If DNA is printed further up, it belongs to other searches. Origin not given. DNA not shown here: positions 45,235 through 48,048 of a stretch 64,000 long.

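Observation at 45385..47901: An unusual domain fusion combines a PSCyt1 cytochrome c module, a second CxxCH motif and a C-terminal FGE-sulfatase (SUMF1-like) domain in one 838 aa secreted protein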

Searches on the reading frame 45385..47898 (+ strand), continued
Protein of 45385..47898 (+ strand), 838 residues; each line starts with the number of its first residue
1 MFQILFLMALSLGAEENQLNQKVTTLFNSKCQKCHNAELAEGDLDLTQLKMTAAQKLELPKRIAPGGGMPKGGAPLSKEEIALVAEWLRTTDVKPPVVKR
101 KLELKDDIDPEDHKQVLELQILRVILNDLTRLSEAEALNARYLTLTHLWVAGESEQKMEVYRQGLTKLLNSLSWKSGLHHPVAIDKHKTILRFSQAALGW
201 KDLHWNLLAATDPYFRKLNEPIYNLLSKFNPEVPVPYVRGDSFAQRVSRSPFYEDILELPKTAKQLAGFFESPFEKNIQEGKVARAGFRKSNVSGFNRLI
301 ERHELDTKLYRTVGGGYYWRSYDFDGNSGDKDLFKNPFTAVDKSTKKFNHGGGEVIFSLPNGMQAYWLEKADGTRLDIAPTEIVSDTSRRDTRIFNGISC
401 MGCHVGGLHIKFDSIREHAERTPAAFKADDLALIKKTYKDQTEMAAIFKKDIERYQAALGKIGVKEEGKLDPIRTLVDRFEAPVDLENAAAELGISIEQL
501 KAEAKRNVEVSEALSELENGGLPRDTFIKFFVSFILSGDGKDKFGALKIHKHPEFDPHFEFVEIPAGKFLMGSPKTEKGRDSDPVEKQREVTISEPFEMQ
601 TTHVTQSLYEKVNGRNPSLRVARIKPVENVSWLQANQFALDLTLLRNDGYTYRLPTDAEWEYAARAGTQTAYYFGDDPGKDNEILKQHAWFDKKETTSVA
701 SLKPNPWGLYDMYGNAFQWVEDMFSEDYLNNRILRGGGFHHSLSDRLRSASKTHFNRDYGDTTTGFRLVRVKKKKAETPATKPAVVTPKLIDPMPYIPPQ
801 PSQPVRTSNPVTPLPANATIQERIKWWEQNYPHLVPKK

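Call 75: search_protein_families(library=pfam, proteins=[L081:4262-5026:-, P0002, P0003], max_evalue=1)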
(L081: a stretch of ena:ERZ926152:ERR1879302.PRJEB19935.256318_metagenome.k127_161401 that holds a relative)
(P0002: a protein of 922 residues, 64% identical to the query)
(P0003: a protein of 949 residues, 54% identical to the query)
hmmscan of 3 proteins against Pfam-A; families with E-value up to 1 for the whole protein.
L081:4262-5026:- (254 aa): 0 families

P0002 (922 aa): 8 families
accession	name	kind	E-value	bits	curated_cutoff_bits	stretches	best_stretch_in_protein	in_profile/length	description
PF13442.11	Cytochrome_CBB3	-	1.5e-05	25.6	27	1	40-119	2-68/68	Cytochrome C oxidase, cbb3-type, subunit III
PF00034.26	Cytochrom_C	-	0.00016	23.4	21.3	1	43-121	3-88/90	Cytochrome c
PF07635.16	PSCyt1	-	0.00025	22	22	1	52-102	1-57/59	Planctomycete cytochrome C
PF06934.16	CTI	-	0.0022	17.1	25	1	95-136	83-124/692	Fatty acid cis/trans isomerase (CTI)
PF14495.11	Cytochrom_C550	-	0.0084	16.2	27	0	38-58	23-43/136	Cytochrome c-550 domain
PF14376.11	Haem_bd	-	0.069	13.6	27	0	36-59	26-49/133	Haem-binding domain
PF02042.20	RWP-RK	-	0.14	12.6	29.3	1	509-531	14-36/49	RWP-RK domain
PF14522.11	Cytochrome_C7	-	0.19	12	24.8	0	49-59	13-23/67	Cytochrome c7 and related cytochrome c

P0003 (949 aa): 6 families
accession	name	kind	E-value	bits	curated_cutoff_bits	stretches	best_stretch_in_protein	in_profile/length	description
PF07635.16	PSCyt1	-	2.3e-05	25.4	22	1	66-115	1-56/59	Planctomycete cytochrome C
PF13442.11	Cytochrome_CBB3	-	5.6e-05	23.8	27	1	56-133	4-68/68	Cytochrome C oxidase, cbb3-type, subunit III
PF06934.16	CTI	-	0.0035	16.4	25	1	31-142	14-116/692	Fatty acid cis/trans isomerase (CTI)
PF14376.11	Haem_bd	-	0.031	14.7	27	1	46-73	22-49/133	Haem-binding domain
PF00034.26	Cytochrom_C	-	0.061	15.1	21.3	0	61-135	7-88/90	Cytochrome c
PF06120.16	Phage_HK97_TLTM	-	0.19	11.4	24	1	468-561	78-169/295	Tail length tape measure protein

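Call 84: find_encoding_contigs(protein=P0006, flank=6000, max_places=2)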
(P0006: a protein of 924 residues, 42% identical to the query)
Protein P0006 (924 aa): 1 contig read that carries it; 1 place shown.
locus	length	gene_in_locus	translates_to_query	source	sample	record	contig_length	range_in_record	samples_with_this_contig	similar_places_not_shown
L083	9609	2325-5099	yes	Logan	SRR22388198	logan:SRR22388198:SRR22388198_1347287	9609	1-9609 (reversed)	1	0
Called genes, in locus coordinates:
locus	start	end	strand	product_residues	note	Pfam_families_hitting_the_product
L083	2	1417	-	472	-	?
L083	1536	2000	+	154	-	PF10706:Aminoglyc_resit (faint)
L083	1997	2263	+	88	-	PF12441:CopG_antitoxin (weak)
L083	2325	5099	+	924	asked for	PF13442:Cytochrome_CBB3 (faint), PF13570:Beta-prop_ACSF4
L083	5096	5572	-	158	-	PF00210:Ferritin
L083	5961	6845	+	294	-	-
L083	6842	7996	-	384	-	-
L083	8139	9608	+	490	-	?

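Call 85: find_encoding_contigs(protein=P0003, flank=6000, max_places=2)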
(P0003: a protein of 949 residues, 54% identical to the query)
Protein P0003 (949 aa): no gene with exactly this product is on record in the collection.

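Call 87: find_encoding_contigs(protein=P0015, flank=5000, max_places=2)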
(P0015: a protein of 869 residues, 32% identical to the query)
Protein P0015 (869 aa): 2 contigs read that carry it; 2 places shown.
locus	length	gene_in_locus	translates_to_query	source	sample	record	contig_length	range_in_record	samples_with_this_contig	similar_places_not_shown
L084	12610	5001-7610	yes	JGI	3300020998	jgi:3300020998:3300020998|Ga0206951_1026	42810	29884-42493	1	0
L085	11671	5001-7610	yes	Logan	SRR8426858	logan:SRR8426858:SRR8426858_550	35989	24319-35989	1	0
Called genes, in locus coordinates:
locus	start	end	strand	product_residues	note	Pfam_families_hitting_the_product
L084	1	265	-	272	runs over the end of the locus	-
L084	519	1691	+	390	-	-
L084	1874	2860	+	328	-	PF02899:Phage_int_SAM_1, PF00589:Phage_integrase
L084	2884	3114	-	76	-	PF13560:HTH_31, PF12844:HTH_19, PF01381:HTH_3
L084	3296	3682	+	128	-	PF07635:PSCyt1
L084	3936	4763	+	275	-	-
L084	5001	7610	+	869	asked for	PF07635:PSCyt1 (weak), PF03781:FGE-sulfatase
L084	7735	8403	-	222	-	-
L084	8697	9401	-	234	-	PF04542:Sigma70_r2, PF07638:Sigma70_ECF (weak)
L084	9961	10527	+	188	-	PF04542:Sigma70_r2, PF08281:Sigma70_r4_2 (weak), PF04545:Sigma70_r4 (weak)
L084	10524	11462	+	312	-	-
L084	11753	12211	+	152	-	-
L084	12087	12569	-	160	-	-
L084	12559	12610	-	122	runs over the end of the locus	?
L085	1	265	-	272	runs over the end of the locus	-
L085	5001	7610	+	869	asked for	PF07635:PSCyt1 (weak), PF03781:FGE-sulfatase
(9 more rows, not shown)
